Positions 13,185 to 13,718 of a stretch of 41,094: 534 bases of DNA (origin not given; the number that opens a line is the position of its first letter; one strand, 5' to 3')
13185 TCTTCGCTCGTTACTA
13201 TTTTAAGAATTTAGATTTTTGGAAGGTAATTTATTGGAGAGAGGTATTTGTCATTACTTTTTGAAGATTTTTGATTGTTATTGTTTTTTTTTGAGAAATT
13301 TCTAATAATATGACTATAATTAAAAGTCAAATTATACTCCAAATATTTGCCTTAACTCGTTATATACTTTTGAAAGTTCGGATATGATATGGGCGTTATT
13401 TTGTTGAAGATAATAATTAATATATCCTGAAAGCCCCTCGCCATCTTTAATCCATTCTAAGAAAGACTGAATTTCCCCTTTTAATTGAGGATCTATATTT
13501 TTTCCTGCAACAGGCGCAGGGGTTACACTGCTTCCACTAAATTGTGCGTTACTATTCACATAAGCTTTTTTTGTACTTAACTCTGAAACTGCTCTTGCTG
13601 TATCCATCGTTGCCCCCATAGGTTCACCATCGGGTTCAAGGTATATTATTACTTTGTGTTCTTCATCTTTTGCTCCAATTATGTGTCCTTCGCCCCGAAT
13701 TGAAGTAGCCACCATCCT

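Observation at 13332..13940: Profilin-like protein carrying an extra ~75-residue C-terminal domain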

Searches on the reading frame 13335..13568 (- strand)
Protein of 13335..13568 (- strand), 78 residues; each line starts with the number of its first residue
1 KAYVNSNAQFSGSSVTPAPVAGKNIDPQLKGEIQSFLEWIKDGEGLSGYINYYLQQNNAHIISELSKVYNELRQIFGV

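Call 23: search_protein_families(library=pfam, proteins=[window:13335-13568:-], max_evalue=10)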
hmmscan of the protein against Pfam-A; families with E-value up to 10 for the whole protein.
seq(78 aa): 0 families

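Call 24: search_solved_structures(query=window:13335-13568:-, max_evalue=10, show_alignments=2)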
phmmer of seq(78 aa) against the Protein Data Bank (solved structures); distinct sequences matched with E-value up to 10: 4.
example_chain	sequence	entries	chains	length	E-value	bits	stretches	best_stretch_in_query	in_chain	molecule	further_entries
7yhr_A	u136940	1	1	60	0.62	13.7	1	22-53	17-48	Anti-CRISPR protein Type I-C5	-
9eqo_A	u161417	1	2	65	0.72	13.5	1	16-62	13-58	Capsid protein VP3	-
9eqn_A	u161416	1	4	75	0.99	13.1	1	15-62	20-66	Capsid protein VP3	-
6z1p_BV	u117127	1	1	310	2.2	11.9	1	36-71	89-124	mS90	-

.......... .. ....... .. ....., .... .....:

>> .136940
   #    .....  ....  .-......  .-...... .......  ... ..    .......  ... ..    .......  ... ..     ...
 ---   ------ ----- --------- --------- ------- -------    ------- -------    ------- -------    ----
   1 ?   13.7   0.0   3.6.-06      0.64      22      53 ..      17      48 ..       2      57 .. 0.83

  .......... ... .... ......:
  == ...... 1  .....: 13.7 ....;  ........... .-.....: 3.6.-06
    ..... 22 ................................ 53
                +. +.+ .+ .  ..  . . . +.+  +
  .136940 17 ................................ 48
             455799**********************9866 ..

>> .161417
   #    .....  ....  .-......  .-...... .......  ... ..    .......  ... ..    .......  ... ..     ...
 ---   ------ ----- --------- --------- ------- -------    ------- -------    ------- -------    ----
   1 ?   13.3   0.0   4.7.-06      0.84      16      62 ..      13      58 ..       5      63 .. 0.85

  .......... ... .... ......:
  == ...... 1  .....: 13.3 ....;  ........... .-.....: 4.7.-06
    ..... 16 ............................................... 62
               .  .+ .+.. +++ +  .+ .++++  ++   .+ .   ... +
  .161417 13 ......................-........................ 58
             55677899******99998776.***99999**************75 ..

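Call 26: search_protein_representatives(protein=window:13335-13568:-)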
Query: 78 residues. Proteins with E-value up to 0.001 (for the whole library): 53; up to 1e-10: 27; up to 1e-30: 0. The best 53 are listed.
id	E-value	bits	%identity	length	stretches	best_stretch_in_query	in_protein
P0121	3.7e-23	96.9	78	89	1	20-78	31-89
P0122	9.6e-23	95.7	73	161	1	12-78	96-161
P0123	1.6e-22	94.9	69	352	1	11-78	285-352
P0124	2.7e-22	94.2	68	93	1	16-78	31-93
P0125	7.4e-22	92.8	34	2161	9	12-63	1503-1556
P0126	1.8e-20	88.4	75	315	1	20-78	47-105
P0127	4.8e-20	87.1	63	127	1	3-72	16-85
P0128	6.1e-20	86.8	60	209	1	12-78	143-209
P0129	1.6e-19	85.4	75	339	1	22-78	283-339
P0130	7.3e-19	83.3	69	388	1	15-76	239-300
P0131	2.9e-17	78.3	64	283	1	23-78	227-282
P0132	3.9e-17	77.8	65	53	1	24-75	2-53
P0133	6.1e-17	77.2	78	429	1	27-76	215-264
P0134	1.5e-16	76.0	69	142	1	17-71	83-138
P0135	4.7e-16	74.4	29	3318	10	15-71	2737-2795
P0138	6.1e-14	67.7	53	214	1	15-77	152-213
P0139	7.4e-14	67.4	28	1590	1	14-67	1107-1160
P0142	2.0e-12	62.9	47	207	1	3-78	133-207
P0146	2.0e-11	59.7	45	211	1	13-77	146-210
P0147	1.0e-10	57.5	39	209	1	12-77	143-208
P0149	1.6e-10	56.8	27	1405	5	6-71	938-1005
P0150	1.9e-10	56.6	44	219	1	6-77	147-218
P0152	1.1e-09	54.2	55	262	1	25-77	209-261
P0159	8.1e-08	48.3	48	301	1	14-75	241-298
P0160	1.6e-07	47.3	38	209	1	14-77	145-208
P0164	6.2e-07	45.5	38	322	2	14-77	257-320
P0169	8.1e-06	41.9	43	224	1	19-75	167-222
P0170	3.7e-04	36.7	29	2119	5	24-65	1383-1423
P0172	8.5e-04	35.5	35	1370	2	19-70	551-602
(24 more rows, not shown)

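Call 28: search_protein_families(library=pfam, proteins=[P0123, P0129, P0130, P0131, P0133, P0126, P0152, P0159, P0164, P0122], max_evalue=0.01)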
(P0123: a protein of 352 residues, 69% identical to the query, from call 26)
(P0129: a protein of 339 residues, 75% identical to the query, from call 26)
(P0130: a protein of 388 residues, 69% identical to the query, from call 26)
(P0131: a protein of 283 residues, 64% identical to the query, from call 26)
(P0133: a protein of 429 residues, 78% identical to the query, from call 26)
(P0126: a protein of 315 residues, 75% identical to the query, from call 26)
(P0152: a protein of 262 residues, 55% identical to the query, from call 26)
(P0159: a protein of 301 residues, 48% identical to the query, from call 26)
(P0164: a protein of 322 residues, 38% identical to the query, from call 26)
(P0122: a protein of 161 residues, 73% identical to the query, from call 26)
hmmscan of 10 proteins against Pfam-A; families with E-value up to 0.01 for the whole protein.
P0123 (352 aa): 1 family
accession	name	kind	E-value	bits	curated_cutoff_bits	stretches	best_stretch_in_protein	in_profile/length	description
PF00071.28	Ras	-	5.4e-11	42.8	21.6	1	37-173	22-160/162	Ras family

P0129 (339 aa): 3 families
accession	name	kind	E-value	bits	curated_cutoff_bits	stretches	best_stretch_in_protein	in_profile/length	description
PF00071.28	Ras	-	1.9e-26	93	21.6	1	9-168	1-160/162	Ras family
PF08477.19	Roc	-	2e-14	54.3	27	1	9-118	1-115/119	Ras of Complex, Roc, domain of DAPkinase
PF00025.27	Arf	-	0.007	16.3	22.3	0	49-161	51-167/174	ADP-ribosylation factor family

P0130 (388 aa): 3 families
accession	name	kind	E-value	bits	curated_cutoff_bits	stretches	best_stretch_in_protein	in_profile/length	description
PF00071.28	Ras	-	1.8e-34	119.1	21.6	1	3-162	1-160/162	Ras family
PF08477.19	Roc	-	3.7e-19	69.5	27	1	3-112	1-115/119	Ras of Complex, Roc, domain of DAPkinase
PF00025.27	Arf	-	0.0011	19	22.3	1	2-93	15-101/174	ADP-ribosylation factor family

P0131 (283 aa): 0 families

P0133 (429 aa): 4 families
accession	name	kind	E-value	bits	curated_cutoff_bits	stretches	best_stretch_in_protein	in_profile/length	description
PF00071.28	Ras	-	2e-34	118.9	21.6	1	9-169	1-161/162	Ras family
PF08477.19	Roc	-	2.1e-20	73.6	27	1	9-118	1-115/119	Ras of Complex, Roc, domain of DAPkinase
PF00025.27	Arf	-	4.5e-09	36.4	22.3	1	5-109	12-111/174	ADP-ribosylation factor family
PF00626.27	Gelsolin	-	0.00037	20.7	21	1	303-358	12-63/76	Gelsolin repeat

P0126 (315 aa): 0 families

P0152 (262 aa): 1 family
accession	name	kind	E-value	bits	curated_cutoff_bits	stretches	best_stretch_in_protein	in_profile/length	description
PF00235.25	Profilin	-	0.00064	20.3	25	1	29-111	9-94/127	Profilin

P0159 (301 aa): 0 families

P0164 (322 aa): 0 families

P0122 (161 aa): 0 families

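Call 29: search_protein_families(library=pfam, proteins=[P0125, P0139, P0149, P0170, P0172], max_evalue=0.01)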
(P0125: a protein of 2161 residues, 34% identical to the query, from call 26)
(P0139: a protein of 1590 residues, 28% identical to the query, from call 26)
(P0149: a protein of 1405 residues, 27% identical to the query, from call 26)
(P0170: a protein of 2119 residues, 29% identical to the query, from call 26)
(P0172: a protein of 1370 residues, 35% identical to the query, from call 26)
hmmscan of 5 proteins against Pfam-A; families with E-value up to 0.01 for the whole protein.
P0125 (2161 aa): 8 families
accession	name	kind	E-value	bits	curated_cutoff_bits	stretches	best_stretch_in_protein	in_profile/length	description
PF13385.13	Laminin_G_3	-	5.5e-50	169.9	27.6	3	1143-1297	1-151/151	Concanavalin A-like lectin/glucanases superfamily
PF14252.11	DUF4347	-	1.6e-49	168.3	24.6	1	73-239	1-161/164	Domain of unknown function (DUF4347)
PF00354.24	Pentaxin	-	1.2e-12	48.4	25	1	526-667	39-171/194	Pentaxin family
PF02973.23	Sialidase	-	2.3e-10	40.7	26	2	386-466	109-181/189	Sialidase, N-terminal domain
PF02210.31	Laminin_G_2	-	2.1e-09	38.4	22.9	1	350-410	23-83/126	Laminin G domain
PF00028.23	Cadherin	-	5.7e-07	30.3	28.8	1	913-964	29-78/93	Cadherin domain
PF00054.30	Laminin_G_1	-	1.3e-05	25.9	24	1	349-403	23-76/131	Laminin G domain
PF00059.27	Lectin_C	-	0.0002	22.5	22.6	1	787-863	15-94/107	Lectin C-type domain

P0139 (1590 aa): 2 families
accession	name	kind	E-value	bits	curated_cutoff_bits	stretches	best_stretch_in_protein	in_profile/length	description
PF08562.15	Crisp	-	5.1e-07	30.6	27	0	107-160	8-52/55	Crisp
PF16008.10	DUF4778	-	0.00028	21.3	27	0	163-199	43-78/284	Domain of unknown function (DUF4778)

P0149 (1405 aa): 7 families
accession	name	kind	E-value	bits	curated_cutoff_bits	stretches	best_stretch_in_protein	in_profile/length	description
PF14252.11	DUF4347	-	7.4e-50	169.3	24.6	1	85-254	1-164/164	Domain of unknown function (DUF4347)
PF23197.1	IG_AIR9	-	3.6e-09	36.8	27.5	0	979-1017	26-69/87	AIR9 A9 domain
PF13895.12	Ig_2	-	4.9e-07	30.3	27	0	1171-1210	28-67/79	Immunoglobulin domain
PF21471.3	Reelin_subrepeat-B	-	1.2e-06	28.7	27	1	727-824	24-126/127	Reelin subrepeat B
PF00028.23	Cadherin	-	1.7e-05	25.6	28.8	1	276-352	12-87/93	Cadherin domain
PF17963.7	Big_9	-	4.7e-05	24.6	23.6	1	269-356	10-89/89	Bacterial Ig domain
PF16709.11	SCAB-Ig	-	8.5e-05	23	27.6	0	994-1023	44-73/98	Ig domain of plant-specific actin-binding protein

P0170 (2119 aa): 4 families
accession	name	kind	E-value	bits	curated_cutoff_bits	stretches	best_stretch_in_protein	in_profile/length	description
PF14252.11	DUF4347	-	1e-49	168.9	24.6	1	88-254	1-164/164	Domain of unknown function (DUF4347)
PF16184.11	Cadherin_3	-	4.3e-13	49.6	25.5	1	1751-1849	1-101/106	Cadherin-like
PF00028.23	Cadherin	-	7.8e-09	36.3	28.8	1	804-897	3-92/93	Cadherin domain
PF08769.17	Spo0A_C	-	6.8e-05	23.3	25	0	953-1001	46-94/104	Sporulation initiation factor Spo0A C terminal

P0172 (1370 aa): 4 families
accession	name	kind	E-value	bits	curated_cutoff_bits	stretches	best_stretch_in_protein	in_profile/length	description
PF14252.11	DUF4347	-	9.4e-53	178.8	24.6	1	96-248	1-152/164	Domain of unknown function (DUF4347)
PF05345.18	He_PIG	-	1.4e-12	48.3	24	1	1219-1305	8-93/96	Putative Ig domain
PF23197.1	IG_AIR9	-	4.7e-05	23.6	27.5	0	577-615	26-69/87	AIR9 A9 domain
PF02012.26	BNR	-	0.0057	16.9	27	0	449-458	2-11/12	BNR/Asp-box repeat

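Call 57: list_cluster_members(proteins=[P0138, P0142, P0146, P0147, P0150, P0160, P0152, P0164, P0159, P0169])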
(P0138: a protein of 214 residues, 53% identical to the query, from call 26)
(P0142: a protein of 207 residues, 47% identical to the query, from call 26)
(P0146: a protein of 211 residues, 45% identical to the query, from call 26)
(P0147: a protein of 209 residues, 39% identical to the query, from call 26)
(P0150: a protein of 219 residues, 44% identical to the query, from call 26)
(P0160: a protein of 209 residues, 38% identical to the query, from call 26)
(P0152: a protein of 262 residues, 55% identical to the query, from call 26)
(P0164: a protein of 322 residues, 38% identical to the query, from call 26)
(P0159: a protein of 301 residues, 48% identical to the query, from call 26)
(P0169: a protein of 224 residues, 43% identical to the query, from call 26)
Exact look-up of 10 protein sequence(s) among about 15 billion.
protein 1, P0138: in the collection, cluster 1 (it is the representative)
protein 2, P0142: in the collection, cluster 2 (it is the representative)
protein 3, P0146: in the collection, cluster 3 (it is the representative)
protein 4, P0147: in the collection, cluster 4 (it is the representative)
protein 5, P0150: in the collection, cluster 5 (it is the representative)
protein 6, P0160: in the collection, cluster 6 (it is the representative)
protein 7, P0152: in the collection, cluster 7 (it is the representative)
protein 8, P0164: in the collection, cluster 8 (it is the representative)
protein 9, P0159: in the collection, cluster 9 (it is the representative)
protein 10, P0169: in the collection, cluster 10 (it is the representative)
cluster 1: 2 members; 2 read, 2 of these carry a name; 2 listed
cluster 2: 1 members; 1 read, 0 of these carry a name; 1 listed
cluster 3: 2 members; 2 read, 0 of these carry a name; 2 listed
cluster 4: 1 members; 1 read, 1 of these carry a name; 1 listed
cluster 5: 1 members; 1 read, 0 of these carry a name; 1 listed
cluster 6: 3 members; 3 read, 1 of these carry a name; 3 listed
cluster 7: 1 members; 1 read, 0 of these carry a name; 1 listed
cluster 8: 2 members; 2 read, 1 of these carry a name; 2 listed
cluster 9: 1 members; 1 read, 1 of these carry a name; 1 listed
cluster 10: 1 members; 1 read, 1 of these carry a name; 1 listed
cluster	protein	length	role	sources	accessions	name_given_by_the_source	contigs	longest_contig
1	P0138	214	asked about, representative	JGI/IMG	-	hypothetical protein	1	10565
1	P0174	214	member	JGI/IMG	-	hypothetical protein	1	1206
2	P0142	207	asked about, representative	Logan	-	-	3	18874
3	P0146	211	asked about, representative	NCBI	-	-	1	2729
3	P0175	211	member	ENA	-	-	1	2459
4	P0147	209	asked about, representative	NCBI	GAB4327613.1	MAG: hypothetical protein Kow0069_34570 [Promethearchaeota archaeon]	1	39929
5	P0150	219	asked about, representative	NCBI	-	-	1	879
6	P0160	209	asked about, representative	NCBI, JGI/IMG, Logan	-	hypothetical protein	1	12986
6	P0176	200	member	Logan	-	-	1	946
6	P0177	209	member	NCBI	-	-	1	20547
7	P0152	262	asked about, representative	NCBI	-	-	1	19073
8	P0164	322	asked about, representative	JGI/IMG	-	-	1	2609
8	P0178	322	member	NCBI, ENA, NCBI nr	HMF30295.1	MAG TPA: hypothetical protein VKK79_02705 [Candidatus Lokiarchaeia archaeon] | hypothetical protein [Candidatus Lokiarchaeia archaeon]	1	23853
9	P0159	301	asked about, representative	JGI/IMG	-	hypothetical protein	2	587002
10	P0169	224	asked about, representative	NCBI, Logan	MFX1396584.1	MAG: hypothetical protein ACFFAS_06010 [Promethearchaeota archaeon]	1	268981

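Call 58: find_encoding_contigs(protein=P0133, flank=6000, max_places=3)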
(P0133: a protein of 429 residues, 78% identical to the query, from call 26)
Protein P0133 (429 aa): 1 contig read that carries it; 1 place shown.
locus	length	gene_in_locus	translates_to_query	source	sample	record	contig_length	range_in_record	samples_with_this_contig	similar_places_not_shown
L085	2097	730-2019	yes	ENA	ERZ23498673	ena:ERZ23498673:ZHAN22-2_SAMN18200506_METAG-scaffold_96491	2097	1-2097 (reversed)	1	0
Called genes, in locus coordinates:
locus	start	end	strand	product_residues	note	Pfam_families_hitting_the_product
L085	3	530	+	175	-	?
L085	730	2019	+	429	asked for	PF00025:Arf, PF00071:Ras, PF08477:Roc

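Call 59: find_encoding_contigs(protein=P0126, flank=6000, max_places=3)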
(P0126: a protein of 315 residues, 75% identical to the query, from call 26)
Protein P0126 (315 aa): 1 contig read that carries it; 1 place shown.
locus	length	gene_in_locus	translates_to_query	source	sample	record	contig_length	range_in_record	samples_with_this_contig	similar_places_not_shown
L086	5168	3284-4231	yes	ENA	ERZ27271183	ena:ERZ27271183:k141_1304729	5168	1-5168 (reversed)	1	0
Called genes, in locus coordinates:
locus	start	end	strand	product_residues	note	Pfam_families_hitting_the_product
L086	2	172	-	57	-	?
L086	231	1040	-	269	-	-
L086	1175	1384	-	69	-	-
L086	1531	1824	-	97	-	-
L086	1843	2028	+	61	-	-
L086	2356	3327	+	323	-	PF00071:Ras, PF08477:Roc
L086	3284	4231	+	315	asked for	-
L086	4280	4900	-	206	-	-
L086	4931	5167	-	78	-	?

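Call 66: find_encoding_contigs(protein=P0147, flank=5000, max_places=2)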
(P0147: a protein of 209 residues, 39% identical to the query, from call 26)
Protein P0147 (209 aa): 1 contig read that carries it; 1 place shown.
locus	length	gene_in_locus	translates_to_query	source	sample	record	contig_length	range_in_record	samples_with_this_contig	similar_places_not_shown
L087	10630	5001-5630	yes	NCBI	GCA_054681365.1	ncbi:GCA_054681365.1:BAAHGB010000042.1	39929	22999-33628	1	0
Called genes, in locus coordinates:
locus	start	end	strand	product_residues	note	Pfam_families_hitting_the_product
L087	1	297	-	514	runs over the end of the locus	PF00025:Arf, PF00071:Ras, PF08477:Roc, PF13240:Zn_Ribbon_1 (weak)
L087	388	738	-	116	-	PF03819:MazG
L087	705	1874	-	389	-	PF07786:HGSNAT_cat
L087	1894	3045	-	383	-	PF07786:HGSNAT_cat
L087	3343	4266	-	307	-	PF08271:Zn_Ribbon_TF, PF00382:TFIIB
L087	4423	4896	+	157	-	-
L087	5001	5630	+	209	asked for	-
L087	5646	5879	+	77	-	-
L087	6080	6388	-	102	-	-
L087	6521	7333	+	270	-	PF01791:DeoC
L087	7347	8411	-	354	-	PF01118:Semialdhyde_dh, PF22698:Semialdhyde_dhC_1, PF02774:Semialdhyde_dhC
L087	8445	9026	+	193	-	PF01931:NTPase_I-T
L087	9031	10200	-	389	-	-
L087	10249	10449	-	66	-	PF09889:DUF2116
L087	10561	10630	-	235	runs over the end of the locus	PF00696:AA_kinase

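Call 67: find_encoding_contigs(protein=P0159, flank=5000, max_places=2)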
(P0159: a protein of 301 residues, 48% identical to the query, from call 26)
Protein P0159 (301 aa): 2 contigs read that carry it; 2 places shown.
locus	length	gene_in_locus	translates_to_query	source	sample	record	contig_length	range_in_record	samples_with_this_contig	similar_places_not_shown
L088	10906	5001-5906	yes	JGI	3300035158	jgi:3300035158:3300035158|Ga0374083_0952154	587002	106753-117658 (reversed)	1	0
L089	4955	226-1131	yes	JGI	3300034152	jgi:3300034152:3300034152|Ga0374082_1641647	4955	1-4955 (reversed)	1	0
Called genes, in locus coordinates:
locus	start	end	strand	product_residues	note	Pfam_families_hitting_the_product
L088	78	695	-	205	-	PF00227:Proteasome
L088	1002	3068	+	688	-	PF13639:zf-RING_2 (weak)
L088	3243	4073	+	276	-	-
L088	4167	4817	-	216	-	PF01810:LysE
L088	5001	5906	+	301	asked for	-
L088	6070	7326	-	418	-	PF00171:Aldedh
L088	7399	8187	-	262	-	PF00696:AA_kinase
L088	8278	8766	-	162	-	-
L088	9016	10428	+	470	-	PF00155:Aminotran_1_2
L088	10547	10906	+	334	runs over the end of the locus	PF00626:Gelsolin, PF25480:DUF7904 (faint), PF00626:Gelsolin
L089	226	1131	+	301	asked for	-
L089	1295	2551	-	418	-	PF00171:Aldedh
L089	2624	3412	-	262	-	PF00696:AA_kinase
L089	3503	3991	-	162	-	-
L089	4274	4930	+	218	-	PF00155:Aminotran_1_2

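Call 68: find_encoding_contigs(protein=P0129, flank=5000, max_places=2)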
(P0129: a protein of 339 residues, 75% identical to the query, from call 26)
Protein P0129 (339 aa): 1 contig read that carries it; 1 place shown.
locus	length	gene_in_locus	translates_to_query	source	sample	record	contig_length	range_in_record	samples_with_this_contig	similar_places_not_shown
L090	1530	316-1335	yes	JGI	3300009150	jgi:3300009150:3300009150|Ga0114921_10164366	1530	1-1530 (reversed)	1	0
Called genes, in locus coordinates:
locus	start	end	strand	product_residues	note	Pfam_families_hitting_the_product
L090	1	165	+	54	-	?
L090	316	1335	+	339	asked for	PF00071:Ras, PF08477:Roc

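Call 88: find_homologous_proteins(query=P0129, max_evalue=0.001)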
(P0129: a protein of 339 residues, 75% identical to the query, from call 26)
Query P0129 (339 aa): 209 proteins with E <= 0.001 among 1768 candidates; the best 120 are listed.
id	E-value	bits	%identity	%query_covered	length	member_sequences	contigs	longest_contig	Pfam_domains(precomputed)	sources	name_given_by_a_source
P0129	2.3e-226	768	100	100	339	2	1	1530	PF08477.20,PF00071.29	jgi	-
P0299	4.9e-118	412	59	100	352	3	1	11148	PF08477.20,PF00071.29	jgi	-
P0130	1.1e-87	312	48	97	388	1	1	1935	PF08477.20,PF00071.29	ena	-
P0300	6.6e-65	237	45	88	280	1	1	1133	PF00025.28,PF08477.20,PF00071.29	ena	-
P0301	2.5e-59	219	41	99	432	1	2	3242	PF00025.28,PF08477.20,PF00071.29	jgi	-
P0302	5.7e-59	218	49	63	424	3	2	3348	PF00025.28,PF08477.20,PF00071.29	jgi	-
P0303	4.1e-57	212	40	99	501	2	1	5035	PF00025.28,PF08477.20,PF00071.29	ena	-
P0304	1.6e-56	210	56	54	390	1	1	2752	PF08477.20,PF00071.29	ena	-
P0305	5.6e-54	201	52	57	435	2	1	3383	PF00025.28,PF08477.20,PF00071.29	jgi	-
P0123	1.1e-44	171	36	98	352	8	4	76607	PF00071.29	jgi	-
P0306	9.5e-26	109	55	35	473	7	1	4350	PF24807.2,PF24796.2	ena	-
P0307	1.3e-22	98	62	23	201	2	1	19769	-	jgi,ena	-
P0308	1.4e-22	98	59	23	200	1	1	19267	-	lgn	-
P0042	1.7e-22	98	63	23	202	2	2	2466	-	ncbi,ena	-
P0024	2.2e-22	97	61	23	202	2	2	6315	-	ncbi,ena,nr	ncbi:MAG: hypothetical protein KGD74_02755 [Candidatus Lokiarchaeota archaeon]|nr:hypothetical prote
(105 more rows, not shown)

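Call 90: search_protein_families(library=pfam, proteins=[P0306, P0303, P0301, P0302, P0305, P0299], max_evalue=0.001)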
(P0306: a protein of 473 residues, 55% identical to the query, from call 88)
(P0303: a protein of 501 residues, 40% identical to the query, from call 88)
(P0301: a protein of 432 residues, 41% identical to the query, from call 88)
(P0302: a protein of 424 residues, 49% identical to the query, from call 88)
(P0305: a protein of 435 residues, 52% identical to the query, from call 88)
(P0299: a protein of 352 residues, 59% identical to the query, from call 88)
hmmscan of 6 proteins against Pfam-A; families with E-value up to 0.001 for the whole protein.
P0306 (473 aa): 4 families
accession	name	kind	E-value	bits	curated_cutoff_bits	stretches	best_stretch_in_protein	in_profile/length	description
PF24796.1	WDR55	-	1.1e-05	25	200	1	70-141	86-158/296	WDR55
PF24807.1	WD40_CDC20-Fz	-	1.5e-05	24.9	200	1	81-145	52-118/292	CDC20/Fizzy WD40 domain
PF13570.13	Beta-prop_ACSF4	-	0.00025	21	133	0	69-220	163-317/329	Beta-alanine-activating enzyme, beta-propeller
PF25171.1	Beta-prop_WDR36-Utp21_1st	-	0.00083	19.3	80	0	77-128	107-158/266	WDR36/Utp21 first beta-propeller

P0303 (501 aa): 3 families
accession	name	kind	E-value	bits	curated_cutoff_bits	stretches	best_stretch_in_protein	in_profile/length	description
PF00071.28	Ras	-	1.8e-40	138.6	21.6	1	9-168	1-160/162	Ras family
PF08477.19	Roc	-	1.2e-23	84.1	27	1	9-120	1-117/119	Ras of Complex, Roc, domain of DAPkinase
PF00025.27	Arf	-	5.2e-07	29.7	22.3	1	4-142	11-146/174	ADP-ribosylation factor family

P0301 (432 aa): 3 families
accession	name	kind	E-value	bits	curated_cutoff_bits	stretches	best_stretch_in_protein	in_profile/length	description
PF00071.28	Ras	-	3.7e-41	140.8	21.6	1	9-168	1-160/162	Ras family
PF08477.19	Roc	-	8.3e-22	78.1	27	1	9-120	1-117/119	Ras of Complex, Roc, domain of DAPkinase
PF00025.27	Arf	-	6.1e-13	49.1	22.3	1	5-165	12-171/174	ADP-ribosylation factor family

P0302 (424 aa): 3 families
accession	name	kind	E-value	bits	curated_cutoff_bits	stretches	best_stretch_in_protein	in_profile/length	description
PF00071.28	Ras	-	2e-35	122.2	21.6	1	9-168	1-160/162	Ras family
PF08477.19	Roc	-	3e-22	79.5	27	1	9-118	1-115/119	Ras of Complex, Roc, domain of DAPkinase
PF00025.27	Arf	-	2.3e-07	30.9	22.3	1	4-165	11-171/174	ADP-ribosylation factor family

P0305 (435 aa): 3 families
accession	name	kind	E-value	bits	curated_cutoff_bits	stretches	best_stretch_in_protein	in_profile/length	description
PF00071.28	Ras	-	1.3e-33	116.3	21.6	1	9-169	1-161/162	Ras family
PF08477.19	Roc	-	5.3e-21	75.5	27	1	9-118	1-115/119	Ras of Complex, Roc, domain of DAPkinase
PF00025.27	Arf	-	4.8e-08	33.1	22.3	1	4-100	11-102/174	ADP-ribosylation factor family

P0299 (352 aa): 2 families
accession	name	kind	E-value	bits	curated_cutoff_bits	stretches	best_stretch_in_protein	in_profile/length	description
PF00071.28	Ras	-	1.6e-32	112.8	21.6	1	9-169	1-161/162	Ras family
PF08477.19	Roc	-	5.3e-18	65.8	27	1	9-118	1-115/119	Ras of Complex, Roc, domain of DAPkinase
